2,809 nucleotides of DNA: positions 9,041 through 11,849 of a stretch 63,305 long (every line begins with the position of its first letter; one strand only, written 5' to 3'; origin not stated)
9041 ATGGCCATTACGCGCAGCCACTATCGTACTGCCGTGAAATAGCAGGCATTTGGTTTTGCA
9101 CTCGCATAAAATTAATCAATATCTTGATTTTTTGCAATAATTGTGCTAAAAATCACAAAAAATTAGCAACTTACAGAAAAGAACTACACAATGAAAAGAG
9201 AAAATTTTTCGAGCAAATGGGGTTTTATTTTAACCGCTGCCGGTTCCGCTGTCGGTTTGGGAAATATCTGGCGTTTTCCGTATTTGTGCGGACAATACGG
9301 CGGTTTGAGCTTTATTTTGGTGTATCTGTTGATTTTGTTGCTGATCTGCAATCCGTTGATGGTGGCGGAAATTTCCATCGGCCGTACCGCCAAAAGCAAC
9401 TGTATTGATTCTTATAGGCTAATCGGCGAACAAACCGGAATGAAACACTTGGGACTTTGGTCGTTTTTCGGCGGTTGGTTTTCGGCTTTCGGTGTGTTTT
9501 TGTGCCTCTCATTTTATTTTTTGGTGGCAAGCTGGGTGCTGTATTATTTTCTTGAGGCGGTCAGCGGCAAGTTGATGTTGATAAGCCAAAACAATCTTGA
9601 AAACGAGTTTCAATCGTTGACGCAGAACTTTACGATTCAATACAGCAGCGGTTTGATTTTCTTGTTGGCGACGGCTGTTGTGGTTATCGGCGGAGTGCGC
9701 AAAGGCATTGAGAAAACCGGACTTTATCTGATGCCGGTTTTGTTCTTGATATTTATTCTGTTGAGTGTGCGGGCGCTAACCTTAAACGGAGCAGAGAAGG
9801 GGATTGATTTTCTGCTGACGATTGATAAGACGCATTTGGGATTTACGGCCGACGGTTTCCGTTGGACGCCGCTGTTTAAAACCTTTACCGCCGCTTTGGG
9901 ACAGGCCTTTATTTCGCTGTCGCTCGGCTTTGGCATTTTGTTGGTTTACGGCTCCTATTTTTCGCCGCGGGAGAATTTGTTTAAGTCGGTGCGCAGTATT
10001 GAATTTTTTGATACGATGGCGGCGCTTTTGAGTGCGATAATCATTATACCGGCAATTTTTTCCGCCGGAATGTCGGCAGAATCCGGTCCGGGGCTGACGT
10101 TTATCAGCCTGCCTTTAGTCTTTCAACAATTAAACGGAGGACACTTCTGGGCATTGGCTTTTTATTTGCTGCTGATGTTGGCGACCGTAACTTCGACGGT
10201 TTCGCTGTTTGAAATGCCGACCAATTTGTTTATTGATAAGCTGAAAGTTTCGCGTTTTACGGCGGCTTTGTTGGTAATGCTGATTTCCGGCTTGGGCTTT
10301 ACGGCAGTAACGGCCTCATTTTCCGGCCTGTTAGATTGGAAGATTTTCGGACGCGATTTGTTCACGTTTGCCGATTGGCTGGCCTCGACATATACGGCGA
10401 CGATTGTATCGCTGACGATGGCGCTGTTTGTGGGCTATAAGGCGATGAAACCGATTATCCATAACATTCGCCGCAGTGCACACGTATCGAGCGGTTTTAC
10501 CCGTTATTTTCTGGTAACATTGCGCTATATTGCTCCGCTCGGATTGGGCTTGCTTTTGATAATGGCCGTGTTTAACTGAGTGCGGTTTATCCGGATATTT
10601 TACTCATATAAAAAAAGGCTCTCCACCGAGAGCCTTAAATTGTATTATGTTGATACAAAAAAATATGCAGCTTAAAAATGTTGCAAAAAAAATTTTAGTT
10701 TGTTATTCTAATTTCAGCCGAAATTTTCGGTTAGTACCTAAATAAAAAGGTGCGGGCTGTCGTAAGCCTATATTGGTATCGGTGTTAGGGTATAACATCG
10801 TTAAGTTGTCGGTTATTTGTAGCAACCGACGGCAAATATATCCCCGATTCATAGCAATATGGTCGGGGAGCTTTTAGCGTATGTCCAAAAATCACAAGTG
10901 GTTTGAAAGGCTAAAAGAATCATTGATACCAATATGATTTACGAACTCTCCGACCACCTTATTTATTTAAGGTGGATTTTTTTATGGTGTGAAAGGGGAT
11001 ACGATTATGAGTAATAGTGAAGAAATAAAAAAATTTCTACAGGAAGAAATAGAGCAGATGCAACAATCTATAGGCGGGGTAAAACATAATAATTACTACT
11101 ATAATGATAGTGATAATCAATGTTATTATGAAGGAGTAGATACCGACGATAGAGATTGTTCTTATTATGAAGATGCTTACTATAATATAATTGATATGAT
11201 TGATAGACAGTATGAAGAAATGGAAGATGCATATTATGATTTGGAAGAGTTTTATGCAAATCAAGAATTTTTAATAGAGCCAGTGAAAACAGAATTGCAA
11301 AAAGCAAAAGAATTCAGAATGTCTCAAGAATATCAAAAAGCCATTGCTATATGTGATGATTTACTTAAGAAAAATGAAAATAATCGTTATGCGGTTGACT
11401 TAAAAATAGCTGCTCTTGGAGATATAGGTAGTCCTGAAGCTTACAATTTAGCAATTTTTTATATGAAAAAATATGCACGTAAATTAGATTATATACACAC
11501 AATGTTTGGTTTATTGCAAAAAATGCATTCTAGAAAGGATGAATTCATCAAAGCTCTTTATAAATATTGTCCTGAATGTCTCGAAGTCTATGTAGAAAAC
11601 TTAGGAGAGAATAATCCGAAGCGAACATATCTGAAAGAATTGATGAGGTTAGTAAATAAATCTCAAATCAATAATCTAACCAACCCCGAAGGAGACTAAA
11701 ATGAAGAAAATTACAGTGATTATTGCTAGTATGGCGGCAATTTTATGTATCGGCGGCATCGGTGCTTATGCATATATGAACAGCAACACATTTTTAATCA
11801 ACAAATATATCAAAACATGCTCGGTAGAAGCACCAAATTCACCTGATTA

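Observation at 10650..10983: Unclassified ~270-nt multi-hairpin RNA element with its own promoter and terminator at the edge of an AT-rich islet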

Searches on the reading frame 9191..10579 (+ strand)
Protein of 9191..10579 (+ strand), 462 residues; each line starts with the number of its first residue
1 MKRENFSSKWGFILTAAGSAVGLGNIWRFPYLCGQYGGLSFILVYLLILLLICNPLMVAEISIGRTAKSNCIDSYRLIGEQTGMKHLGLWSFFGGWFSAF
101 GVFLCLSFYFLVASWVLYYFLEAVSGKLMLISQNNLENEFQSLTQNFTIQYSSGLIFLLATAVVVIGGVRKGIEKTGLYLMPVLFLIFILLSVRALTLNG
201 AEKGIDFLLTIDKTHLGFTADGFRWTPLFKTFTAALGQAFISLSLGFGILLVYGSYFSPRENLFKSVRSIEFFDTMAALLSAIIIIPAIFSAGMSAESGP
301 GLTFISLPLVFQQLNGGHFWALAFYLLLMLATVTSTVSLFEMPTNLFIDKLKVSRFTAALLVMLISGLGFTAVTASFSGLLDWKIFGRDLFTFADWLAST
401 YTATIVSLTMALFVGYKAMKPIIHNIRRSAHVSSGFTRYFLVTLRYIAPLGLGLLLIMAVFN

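Call 9: search_protein_families(library=pfam, proteins=[window:9191-10579:+], max_evalue=0.01)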
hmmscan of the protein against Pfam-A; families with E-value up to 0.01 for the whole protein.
window:9191-10579:+ (462 aa): 1 family
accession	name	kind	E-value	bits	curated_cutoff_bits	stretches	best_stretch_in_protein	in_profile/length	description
PF00209.24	SNF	-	2.1e-43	149.3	27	2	3-135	1-124/524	Sodium:neurotransmitter symporter family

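Call 19: find_encoding_contigs(protein=window:9191-10579:+, flank=6000, max_places=10)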
Protein window:9191-10579:+ (462 aa): 3 contigs read that carry it; 2 places shown.
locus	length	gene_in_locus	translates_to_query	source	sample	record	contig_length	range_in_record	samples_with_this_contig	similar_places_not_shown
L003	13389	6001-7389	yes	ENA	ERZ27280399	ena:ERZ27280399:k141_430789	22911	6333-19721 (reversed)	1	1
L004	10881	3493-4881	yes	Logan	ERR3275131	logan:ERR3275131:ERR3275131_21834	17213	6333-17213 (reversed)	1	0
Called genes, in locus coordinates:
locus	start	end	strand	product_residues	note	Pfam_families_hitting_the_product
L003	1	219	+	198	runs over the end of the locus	PF05494:MlaC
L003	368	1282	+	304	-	-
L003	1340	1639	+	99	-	-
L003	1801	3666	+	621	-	PF06480:FtsH_ext, PF06068:TIP49 (weak), PF00004:AAA, PF07728:AAA_5 (weak), PF17862:AAA_lid_3, PF01434:Peptidase_M41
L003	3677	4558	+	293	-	PF00270:DEAD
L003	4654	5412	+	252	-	PF20772:TACO1_YebC_N, PF01709:Transcrip_reg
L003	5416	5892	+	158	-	PF02075:RuvC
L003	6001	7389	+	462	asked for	PF00209:SNF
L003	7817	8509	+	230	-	-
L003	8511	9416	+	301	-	-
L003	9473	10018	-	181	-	PF00160:Pro_isomerase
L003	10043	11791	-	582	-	PF11412:DsbD_N (weak), PF02683:DsbD_TM, PF13899:Thioredoxin_7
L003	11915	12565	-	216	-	-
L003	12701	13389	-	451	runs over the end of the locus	-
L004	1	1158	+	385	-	?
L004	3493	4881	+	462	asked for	PF00209:SNF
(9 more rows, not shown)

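Call 21: find_related_loci(query=window:9191-10579:+, collection=genome_contigs, flank=8000)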
Query window:9191-10579:+ (462 aa) in genome_contigs; peptide patterns used: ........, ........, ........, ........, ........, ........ (x = any residue, [..] = any of these).
115 stretches matched a pattern; 41 encode a relative of the query (tblastn E <= 1e-3); 38 distinct loci.
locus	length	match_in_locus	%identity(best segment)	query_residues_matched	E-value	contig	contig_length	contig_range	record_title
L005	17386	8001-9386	100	1-462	0e+0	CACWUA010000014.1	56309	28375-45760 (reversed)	MAG: uncultured proteobacterium isolate RUG10918 genome assembly, contig: RUG10918_asm_14, whole genome shotgun sequence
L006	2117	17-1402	90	1-462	0e+0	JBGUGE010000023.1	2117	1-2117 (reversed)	MAG: Alphaproteobacteria bacterium isolate ruminal_MAG_381 ruminal_MAG_381_contig_0023, whole genome shotgun sequence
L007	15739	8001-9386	93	1-462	0e+0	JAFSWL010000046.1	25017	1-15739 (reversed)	MAG: Alphaproteobacteria bacterium isolate RGIG3536 Goat_Rumen.Co__c2563504, whole genome shotgun sequence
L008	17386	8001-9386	92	1-462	0e+0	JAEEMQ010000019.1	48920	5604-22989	MAG: Alphaproteobacteria bacterium isolate Tb.RUG.243 k141_4930512_flag=0_multi=12.2869_len=48920, whole genome shotgun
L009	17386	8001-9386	92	1-462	0e+0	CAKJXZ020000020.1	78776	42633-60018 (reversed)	Proteobacteria bacterium isolate MAG-R073 genome assembly, contig: k141_124289, whole genome shotgun sequence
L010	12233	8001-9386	90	1-462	0e+0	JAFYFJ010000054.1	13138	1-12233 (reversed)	MAG: Alphaproteobacteria bacterium isolate RGIG7040 Sheep_Rumen.Co__c2123216, whole genome shotgun sequence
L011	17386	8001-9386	87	1-462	0e+0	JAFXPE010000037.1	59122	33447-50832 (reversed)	MAG: Alphaproteobacteria bacterium isolate RGIG6619 Sheep_Rumen-1__c1350422, whole genome shotgun sequence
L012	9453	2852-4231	85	1-460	0e+0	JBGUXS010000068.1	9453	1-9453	MAG: Alphaproteobacteria bacterium isolate ruminal_MAG_496 ruminal_MAG_496_contig_0068, whole genome shotgun sequence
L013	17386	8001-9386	77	1-462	0e+0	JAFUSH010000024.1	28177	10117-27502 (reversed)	MAG: Alphaproteobacteria bacterium isolate RGIG4780 Roe_deer_Reticulum-3__c796, whole genome shotgun sequence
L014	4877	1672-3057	77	1-462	0e+0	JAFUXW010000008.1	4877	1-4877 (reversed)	MAG: Alphaproteobacteria bacterium isolate RGIG4925 Roe_deer_Rumen-3__c8525, whole genome shotgun sequence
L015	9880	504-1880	76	1-459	0e+0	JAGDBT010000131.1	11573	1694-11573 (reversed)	MAG: Alphaproteobacteria bacterium isolate RGIG10323 Yak_Rumen.Co__c5607206, whole genome shotgun sequence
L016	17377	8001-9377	76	1-459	0e+0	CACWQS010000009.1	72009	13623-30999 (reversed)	MAG: uncultured proteobacterium isolate RUG10838 genome assembly, contig: RUG10838_asm_9, whole genome shotgun sequence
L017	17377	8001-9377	75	1-459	0e+0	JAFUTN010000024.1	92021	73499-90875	MAG: Alphaproteobacteria bacterium isolate RGIG4812 Roe_deer_Reticulum.Co__c449625, whole genome shotgun sequence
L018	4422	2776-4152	75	1-459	0e+0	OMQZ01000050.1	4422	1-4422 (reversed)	uncultured Rhodospirillaceae bacterium isolate RUG803 genome assembly, contig: k87_8518384, whole genome shotgun sequenc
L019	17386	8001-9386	76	1-462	0e+0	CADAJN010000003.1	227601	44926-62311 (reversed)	MAG: uncultured proteobacterium isolate RUG13362 genome assembly, contig: RUG13362_asm_3, whole genome shotgun sequence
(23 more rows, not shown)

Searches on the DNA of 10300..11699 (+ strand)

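Call 5: search_rna_families(source=window, start=10300, end=11300, threshold=evalue, max_evalue=10, show_alignments=3)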
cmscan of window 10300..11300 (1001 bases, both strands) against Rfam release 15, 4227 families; matches with E-value up to 10: 9.
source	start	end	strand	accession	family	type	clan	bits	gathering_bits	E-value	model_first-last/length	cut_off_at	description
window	10606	10684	-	RF02538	TarB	Gene; sRNA;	-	23.4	80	0.077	1-79/79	no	Vibrio ToxT activated RNA TarB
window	10608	10674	-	RF01859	Phe_leader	Cis-reg; leader;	-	22.6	55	0.4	1-125/125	no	Phenylalanine leader peptide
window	10867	10985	+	RF00515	PyrR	Cis-reg;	-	22.4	54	1.6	1-115/115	no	PyrR binding site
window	10609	10654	-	RF00057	RyhB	Gene; sRNA;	-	21.8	55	0.23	1-67/67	no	RyhB RNA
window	10610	10728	-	RF01456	VrrA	Gene; antisense;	-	19.8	50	1.1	1-140/140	no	Vibrio regulatory RNA of OmpA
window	10836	10940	-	RF02450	ncr1175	Gene; sRNA;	-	17.9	60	2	1-110/110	no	Bacillus sRNA ncr1175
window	11196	11232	+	RF00348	snoR9_plant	Gene; snRNA; snoRNA; CD-box;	-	17.8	43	7.7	1-129/129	no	Small nucleolar RNA snoR9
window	10610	10708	-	RF00514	His_leader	Cis-reg; leader;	-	15.8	49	8.8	1-126/126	no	Histidine operon leader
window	10985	11020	-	RF00165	Corona_pk3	Cis-reg;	CL00117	14.1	35.6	7.1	1-61/61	no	Coronavirus 3' UTR pseudoknot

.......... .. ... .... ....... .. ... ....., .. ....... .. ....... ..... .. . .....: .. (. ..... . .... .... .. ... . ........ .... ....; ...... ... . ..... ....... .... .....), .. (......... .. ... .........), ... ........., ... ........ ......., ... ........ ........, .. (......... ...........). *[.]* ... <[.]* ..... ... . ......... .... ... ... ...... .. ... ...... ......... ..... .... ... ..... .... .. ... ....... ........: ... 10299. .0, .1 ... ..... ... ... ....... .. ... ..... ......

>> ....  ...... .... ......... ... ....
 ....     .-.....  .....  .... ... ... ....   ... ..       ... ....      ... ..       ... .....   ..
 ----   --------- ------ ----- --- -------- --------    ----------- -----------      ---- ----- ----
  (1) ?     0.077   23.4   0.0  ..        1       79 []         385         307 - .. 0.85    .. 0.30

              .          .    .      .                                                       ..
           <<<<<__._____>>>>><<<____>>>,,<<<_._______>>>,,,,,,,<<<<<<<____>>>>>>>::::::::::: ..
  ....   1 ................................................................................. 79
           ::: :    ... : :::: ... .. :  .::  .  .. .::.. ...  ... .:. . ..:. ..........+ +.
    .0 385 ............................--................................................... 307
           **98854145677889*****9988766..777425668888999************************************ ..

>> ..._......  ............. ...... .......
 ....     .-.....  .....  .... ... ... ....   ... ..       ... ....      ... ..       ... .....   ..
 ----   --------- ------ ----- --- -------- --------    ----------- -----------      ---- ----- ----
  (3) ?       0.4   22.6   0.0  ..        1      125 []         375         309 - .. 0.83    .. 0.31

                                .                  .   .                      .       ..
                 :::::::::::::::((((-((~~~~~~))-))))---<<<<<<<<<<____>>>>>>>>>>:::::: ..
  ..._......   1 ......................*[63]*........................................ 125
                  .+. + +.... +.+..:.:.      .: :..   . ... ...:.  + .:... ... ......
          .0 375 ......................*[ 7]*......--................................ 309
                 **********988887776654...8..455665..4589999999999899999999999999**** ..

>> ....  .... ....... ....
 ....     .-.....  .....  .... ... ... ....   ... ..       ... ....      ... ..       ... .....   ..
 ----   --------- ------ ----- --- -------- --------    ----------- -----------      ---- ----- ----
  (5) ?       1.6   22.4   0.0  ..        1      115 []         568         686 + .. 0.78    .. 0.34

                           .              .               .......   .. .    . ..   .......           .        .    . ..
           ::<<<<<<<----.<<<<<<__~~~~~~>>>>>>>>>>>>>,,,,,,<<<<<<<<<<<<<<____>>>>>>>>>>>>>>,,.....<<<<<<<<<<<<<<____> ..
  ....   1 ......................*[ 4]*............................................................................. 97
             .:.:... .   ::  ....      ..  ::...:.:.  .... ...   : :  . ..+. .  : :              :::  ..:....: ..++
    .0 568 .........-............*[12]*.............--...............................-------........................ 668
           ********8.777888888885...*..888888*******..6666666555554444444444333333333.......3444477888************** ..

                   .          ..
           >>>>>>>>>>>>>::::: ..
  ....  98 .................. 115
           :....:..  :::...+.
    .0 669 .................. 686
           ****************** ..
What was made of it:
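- On Any curated Rfam 15 family (including lysine, cobalamin, T-box, c-di-GMP-I/II, ydaO, tmRNA, RNase P, 6S, SRP, EAR, JUMPstart): At E <= 10 on 10300-11300 the best hit is 23 bits against an 80-bit threshold, and those hits are terminator-type or low-scoring noise (call 5).
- Checked: At E <= 10 only terminator-type or low-scoring noise appears (call 5).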

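Call 86: search_rna_families(source=L043, start=3700, end=4200, threshold=evalue, max_evalue=1)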
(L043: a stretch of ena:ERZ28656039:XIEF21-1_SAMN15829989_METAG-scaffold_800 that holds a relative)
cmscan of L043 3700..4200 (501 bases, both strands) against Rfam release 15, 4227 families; matches with E-value up to 1: 0.
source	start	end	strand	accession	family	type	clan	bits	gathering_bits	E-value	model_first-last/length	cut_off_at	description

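Call 88: search_dna_similar(query=window:10712-10990:+, collection=plasmids, mode=distant, max_rows=10)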
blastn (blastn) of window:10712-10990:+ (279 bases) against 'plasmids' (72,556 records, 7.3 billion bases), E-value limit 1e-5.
No match.

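Call 89: search_dna_similar(query=window:10712-10990:+, collection=phages, mode=distant, max_rows=10)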
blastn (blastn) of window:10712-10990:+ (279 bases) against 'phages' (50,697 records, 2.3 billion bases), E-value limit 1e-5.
Records with a match: 2; places in all: 2; records where one place covers at least 80% of the query: 0.
Best place of each record, by identity: 60-80% 2.
By first word of the organism name: Bacteriophage 2.
By host as written in the record: - 2.
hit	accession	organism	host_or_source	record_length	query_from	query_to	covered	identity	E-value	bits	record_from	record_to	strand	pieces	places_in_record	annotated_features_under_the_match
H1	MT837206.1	Bacteriophage sp.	human fecal samples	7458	124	274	54%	72.9%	2e-9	69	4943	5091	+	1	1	record has no annotation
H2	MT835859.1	Bacteriophage sp.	human fecal samples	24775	125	249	45%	73.6%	2e-9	68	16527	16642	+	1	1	record has no annotation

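Call 90: get_annotated_region(hit=H2, flank=8000)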
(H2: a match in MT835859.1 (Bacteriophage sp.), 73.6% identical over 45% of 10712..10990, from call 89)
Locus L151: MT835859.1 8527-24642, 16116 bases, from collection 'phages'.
description: UNVERIFIED: Bacteriophage sp. clone scaffold_843 genomic sequence.
organism: Bacteriophage sp. (NCBI taxid 38018)
taxonomy: Viruses
host: -; source: human fecal samples; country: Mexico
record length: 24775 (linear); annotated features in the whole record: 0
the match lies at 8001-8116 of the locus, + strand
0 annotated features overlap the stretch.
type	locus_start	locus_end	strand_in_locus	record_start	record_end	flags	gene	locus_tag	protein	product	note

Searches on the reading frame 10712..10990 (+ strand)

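Call 93: search_protein_families(library=phrogs, proteins=[L151:5012-6634:+, L151:9084-10538:-, L151:11992-13755:-, L151:10820-11995:-, L151:14859-15884:-, L151:2396-3235:-, L151:8202-8726:+, L151:3769-4338:+, L151:14094-14846:-, L151:6248-7087:-], max_evalue=0.00001)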
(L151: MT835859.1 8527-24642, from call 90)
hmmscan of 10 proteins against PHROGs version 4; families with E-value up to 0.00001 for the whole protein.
L151:5012-6634:+ (540 aa): 0 families

L151:9084-10538:- (484 aa): 1 family
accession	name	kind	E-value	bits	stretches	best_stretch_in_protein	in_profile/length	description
phrog_16249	-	moron, auxiliary metabolic gene and host takeover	3.1e-12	47.6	1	171-211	75-115/208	ferredoxin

L151:11992-13755:- (587 aa): 0 families

L151:10820-11995:- (391 aa): 0 families

L151:14859-15884:- (341 aa): 0 families

L151:2396-3235:- (279 aa): 1 family
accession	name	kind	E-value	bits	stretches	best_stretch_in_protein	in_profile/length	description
phrog_21295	-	unknown function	2.5e-56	192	1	1-278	1-276/280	-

L151:8202-8726:+ (174 aa): 6 families
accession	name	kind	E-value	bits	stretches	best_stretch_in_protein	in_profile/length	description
phrog_2439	-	transcription regulation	1.5e-10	41.5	1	25-90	7-71/367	transcriptional regulator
phrog_8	-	transcription regulation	2.6e-10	41.3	1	26-117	77-150/346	transcriptional regulator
phrog_3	-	transcription regulation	1.5e-09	39.2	1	24-92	87-153/430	transcriptional repressor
phrog_4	-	transcription regulation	8.2e-07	29.3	1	25-89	136-196/400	transcriptional repressor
phrog_2328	-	transcription regulation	1.5e-06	29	1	19-81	11-71/128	transcriptional repressor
phrog_7241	-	transcription regulation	6e-06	27.3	0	28-81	64-117/122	transcriptional regulator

L151:3769-4338:+ (189 aa): 1 family
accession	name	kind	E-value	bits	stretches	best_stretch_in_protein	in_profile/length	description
phrog_14336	-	unknown function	2.6e-09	37.9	1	141-185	15-57/363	-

L151:14094-14846:- (250 aa): 1 family
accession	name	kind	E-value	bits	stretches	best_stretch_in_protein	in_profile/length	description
phrog_24931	-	unknown function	2.4e-62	211.9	1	3-248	10-252/270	-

L151:6248-7087:- (279 aa): 0 families
